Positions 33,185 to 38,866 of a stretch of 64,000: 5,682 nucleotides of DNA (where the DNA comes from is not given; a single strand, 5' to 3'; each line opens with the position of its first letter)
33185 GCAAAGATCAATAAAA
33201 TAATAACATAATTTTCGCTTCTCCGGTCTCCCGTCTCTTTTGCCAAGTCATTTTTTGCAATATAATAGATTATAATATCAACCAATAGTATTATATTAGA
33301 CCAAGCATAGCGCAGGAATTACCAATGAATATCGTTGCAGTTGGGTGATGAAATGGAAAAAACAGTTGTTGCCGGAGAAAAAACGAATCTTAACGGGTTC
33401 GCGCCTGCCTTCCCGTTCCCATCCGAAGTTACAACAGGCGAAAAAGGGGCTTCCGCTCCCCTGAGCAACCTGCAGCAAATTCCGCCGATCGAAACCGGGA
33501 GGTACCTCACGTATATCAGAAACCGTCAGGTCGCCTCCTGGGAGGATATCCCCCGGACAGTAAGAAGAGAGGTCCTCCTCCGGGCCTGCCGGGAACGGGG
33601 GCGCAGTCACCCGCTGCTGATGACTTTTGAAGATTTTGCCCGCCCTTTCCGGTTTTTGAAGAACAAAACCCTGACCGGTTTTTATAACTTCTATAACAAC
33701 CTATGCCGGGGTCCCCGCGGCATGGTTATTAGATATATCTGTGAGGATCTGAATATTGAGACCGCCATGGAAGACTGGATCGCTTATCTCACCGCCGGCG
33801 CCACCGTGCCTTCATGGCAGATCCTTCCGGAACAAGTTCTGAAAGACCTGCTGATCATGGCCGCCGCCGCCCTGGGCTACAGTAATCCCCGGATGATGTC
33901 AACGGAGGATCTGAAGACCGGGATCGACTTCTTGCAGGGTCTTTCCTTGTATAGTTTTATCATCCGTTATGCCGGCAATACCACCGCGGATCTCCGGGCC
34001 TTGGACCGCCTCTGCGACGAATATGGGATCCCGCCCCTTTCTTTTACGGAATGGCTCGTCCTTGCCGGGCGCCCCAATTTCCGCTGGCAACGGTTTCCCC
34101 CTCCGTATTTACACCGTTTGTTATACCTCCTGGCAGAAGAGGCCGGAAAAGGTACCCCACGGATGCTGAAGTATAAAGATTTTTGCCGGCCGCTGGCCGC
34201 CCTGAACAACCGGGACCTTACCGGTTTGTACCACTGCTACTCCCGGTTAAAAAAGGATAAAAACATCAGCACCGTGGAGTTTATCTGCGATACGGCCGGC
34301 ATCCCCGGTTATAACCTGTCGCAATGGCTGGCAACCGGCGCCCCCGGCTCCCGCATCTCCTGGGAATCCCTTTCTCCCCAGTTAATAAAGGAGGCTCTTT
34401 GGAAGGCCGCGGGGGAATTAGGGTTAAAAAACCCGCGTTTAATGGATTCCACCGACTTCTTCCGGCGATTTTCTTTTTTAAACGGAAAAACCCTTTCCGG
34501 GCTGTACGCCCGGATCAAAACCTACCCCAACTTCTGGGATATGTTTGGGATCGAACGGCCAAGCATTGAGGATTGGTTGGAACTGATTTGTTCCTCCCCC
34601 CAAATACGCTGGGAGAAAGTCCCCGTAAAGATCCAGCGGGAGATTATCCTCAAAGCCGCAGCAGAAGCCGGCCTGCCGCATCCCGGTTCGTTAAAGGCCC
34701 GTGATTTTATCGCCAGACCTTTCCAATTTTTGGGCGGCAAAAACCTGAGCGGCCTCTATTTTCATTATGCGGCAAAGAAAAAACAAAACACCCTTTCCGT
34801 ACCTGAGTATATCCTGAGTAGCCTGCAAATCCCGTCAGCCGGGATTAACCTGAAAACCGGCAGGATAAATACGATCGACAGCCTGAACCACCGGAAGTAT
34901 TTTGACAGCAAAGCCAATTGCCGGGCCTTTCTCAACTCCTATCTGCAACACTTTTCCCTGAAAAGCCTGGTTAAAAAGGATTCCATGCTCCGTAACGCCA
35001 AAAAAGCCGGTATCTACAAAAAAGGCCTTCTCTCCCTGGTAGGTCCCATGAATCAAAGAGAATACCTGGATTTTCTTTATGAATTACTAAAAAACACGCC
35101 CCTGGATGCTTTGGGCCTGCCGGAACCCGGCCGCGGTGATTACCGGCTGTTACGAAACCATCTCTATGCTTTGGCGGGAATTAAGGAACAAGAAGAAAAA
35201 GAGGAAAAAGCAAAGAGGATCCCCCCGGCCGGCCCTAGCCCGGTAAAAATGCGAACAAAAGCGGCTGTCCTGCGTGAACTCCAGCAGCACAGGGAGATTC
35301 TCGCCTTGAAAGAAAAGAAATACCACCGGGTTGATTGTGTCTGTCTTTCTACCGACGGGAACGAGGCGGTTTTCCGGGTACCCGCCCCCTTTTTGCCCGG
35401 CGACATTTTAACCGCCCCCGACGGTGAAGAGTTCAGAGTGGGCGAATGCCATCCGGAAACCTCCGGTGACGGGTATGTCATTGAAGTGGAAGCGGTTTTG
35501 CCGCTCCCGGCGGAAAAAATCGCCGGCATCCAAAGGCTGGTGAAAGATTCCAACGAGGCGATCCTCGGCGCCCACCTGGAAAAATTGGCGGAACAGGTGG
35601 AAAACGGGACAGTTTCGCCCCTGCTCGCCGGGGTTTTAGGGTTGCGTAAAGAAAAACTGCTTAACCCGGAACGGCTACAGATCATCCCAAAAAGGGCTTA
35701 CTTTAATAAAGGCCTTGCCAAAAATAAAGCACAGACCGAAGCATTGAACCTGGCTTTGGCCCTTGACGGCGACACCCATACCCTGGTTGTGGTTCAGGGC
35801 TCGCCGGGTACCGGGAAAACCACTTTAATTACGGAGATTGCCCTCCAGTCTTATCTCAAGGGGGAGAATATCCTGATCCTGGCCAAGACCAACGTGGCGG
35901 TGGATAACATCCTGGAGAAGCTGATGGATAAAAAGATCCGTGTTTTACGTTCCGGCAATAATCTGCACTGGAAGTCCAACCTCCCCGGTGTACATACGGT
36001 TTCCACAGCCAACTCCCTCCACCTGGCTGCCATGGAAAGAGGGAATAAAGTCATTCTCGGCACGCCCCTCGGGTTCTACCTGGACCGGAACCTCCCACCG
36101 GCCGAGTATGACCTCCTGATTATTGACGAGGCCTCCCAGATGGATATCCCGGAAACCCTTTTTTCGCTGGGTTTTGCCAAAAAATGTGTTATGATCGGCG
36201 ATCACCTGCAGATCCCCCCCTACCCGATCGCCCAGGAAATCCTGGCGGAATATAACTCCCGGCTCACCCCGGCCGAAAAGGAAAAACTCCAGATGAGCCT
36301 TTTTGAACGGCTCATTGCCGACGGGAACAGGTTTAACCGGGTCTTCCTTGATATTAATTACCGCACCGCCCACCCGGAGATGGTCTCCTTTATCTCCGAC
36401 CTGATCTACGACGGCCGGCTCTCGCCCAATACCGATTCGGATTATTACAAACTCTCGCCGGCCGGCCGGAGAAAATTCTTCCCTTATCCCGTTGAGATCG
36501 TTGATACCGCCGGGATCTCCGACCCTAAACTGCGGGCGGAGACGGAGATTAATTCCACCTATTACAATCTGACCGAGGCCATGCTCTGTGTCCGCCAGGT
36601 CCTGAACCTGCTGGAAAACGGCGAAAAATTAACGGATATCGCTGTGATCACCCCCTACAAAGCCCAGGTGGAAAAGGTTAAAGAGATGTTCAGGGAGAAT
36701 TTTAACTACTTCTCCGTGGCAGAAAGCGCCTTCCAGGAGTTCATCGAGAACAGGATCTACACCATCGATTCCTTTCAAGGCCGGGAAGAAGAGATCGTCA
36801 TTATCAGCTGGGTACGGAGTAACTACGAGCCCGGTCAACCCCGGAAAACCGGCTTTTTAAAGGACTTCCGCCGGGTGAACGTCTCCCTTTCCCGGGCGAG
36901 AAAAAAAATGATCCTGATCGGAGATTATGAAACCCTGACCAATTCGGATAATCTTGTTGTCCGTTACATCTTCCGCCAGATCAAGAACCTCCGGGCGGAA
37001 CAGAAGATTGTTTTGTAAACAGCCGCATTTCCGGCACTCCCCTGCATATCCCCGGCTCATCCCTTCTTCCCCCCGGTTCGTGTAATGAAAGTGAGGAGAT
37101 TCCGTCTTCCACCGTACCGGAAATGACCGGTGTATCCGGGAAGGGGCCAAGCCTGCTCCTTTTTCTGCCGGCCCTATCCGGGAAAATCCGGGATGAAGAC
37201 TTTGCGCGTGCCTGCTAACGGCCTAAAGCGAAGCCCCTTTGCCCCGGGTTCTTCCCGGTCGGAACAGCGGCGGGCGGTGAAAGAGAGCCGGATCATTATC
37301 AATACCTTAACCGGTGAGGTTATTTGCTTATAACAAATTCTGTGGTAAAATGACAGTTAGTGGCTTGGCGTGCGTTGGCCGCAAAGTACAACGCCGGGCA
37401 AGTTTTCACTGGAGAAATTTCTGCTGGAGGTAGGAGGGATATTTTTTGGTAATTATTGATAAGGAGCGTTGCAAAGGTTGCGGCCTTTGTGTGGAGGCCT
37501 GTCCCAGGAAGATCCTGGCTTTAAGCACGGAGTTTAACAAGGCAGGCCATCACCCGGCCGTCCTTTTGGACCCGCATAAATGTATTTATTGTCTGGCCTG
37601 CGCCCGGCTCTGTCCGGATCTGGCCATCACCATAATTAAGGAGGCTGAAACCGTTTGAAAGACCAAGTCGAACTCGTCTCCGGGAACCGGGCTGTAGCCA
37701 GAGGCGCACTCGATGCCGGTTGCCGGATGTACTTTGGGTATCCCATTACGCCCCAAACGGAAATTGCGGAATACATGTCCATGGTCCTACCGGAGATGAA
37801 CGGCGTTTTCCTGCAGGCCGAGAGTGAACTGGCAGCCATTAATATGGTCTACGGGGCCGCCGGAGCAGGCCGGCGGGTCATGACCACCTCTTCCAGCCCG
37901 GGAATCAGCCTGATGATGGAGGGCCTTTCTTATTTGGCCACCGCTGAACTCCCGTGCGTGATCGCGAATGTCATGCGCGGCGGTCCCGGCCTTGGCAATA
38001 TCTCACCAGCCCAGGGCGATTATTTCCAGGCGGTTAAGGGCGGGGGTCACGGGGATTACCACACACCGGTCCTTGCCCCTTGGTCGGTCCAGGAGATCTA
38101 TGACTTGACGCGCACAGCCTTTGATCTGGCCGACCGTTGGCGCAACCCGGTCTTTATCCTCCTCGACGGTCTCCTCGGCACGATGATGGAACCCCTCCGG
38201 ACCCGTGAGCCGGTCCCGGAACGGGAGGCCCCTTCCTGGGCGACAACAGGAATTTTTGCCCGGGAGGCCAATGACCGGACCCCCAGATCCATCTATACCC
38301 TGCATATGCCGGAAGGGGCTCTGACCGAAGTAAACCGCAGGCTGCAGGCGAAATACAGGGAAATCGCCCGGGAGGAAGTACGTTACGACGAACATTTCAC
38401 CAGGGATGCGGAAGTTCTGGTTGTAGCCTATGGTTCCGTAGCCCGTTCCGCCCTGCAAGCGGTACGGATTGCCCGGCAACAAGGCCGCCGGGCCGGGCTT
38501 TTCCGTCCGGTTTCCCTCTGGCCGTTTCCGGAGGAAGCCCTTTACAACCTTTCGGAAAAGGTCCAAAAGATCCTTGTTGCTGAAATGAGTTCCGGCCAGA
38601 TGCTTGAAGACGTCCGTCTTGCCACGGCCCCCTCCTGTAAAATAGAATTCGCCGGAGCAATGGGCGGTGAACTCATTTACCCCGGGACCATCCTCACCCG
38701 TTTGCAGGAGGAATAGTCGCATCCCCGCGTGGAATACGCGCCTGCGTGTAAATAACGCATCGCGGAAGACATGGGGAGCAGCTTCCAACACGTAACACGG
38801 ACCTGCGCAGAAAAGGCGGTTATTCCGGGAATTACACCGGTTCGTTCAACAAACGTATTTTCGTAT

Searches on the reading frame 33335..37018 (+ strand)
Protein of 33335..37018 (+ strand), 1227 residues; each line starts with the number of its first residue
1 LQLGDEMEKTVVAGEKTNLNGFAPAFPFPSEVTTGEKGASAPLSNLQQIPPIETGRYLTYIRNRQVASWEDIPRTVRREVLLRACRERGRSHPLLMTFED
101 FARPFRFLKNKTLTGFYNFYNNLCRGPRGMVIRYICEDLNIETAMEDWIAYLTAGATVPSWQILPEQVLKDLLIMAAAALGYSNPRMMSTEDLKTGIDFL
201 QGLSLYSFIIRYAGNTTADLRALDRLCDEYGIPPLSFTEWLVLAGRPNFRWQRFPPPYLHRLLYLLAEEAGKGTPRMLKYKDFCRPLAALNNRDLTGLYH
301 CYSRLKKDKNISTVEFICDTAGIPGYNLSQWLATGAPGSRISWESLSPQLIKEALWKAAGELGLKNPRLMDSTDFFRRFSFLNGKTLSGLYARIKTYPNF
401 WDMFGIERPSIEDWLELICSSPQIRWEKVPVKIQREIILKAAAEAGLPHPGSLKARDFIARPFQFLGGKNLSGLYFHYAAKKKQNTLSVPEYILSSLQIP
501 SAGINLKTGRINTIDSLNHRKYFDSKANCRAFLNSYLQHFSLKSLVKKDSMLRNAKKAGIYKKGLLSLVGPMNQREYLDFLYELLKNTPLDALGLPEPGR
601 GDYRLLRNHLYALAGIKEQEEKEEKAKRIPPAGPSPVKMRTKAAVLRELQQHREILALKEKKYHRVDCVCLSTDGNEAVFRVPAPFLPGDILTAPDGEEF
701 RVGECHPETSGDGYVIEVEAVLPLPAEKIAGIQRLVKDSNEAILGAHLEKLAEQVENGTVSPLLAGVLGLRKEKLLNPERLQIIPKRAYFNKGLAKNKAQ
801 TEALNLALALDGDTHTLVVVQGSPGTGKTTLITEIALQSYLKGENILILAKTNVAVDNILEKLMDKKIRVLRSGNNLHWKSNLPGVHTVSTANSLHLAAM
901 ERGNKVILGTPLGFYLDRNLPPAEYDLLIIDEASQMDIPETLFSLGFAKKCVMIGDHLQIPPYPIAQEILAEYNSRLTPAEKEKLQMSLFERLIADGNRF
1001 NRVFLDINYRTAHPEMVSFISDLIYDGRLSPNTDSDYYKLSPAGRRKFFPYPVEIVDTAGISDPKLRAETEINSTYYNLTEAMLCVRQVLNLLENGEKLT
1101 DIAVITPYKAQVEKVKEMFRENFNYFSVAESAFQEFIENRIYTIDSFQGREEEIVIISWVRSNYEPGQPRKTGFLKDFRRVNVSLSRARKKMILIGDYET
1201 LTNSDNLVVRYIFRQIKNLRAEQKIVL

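Call 13: search_protein_families(library=pfam, proteins=[window:33335-37018:+], max_evalue=0.001)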
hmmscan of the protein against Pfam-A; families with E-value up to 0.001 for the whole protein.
window:33335-37018:+ (1227 aa): 13 families
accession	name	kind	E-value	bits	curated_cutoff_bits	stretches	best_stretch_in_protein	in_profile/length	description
PF13087.12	AAA_12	-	5e-44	150.6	27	1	985-1198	1-194/195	AAA domain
PF13086.12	AAA_11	-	9.5e-26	91.5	27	2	797-877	3-93/257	AAA domain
PF13245.12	AAA_19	-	3.3e-12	47.2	25.1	1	814-962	10-131/134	AAA domain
PF13604.12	AAA_30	-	1e-09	38.8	27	1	797-961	3-129/191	AAA domain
PF01443.25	Viral_helicase1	-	6.2e-07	29.9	21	0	819-851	2-27/228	Viral superfamily 1 RNA helicase core domain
PF13481.12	AAA_25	-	1.8e-05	24.9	27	1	813-936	31-155/195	AAA domain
PF04851.21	ResIII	-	2e-05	25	22.5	1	797-933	5-134/164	Type III restriction enzyme, res subunit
PF00270.35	DEAD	-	2.5e-05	24.5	26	1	798-937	2-130/167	DEAD/DEAH box helicase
PF02562.22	PhoH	-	0.00025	21.1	27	0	796-860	5-65/205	PhoH-like protein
PF00580.27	UvrD-helicase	-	0.0005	20.3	23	0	815-872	13-68/271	UvrD/REP helicase N-terminal domain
PF07652.20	Flavi_DEAD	-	0.00076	19.9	21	0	816-895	5-86/148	Flavivirus DEAD domain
PF20720.3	nSTAND3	-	0.00076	19.6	27.2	0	813-851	15-53/155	Novel STAND NTPase 3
PF13191.12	AAA_16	-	0.00078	20.4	32.6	0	800-837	8-46/167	AAA ATPase domain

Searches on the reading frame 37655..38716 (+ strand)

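Call 13: search_protein_families(library=pfam, proteins=[window:37655-38716:+], max_evalue=0.001)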
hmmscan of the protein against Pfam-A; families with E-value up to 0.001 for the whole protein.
window:37655-38716:+ (353 aa): 3 families
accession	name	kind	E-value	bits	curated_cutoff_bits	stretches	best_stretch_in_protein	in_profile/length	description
PF01855.24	POR_N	-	2e-49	168.8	27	1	17-187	2-171/231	Pyruvate flavodoxin/ferredoxin oxidoreductase, thiamine diP-bdg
PF17147.9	PFOR_II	-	8e-23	81.2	27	1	252-344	1-100/102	Pyruvate:ferredoxin oxidoreductase core domain II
PF02780.25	Transketolase_C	-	6.5e-06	26.5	25.9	1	252-310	10-68/124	Transketolase, C-terminal domain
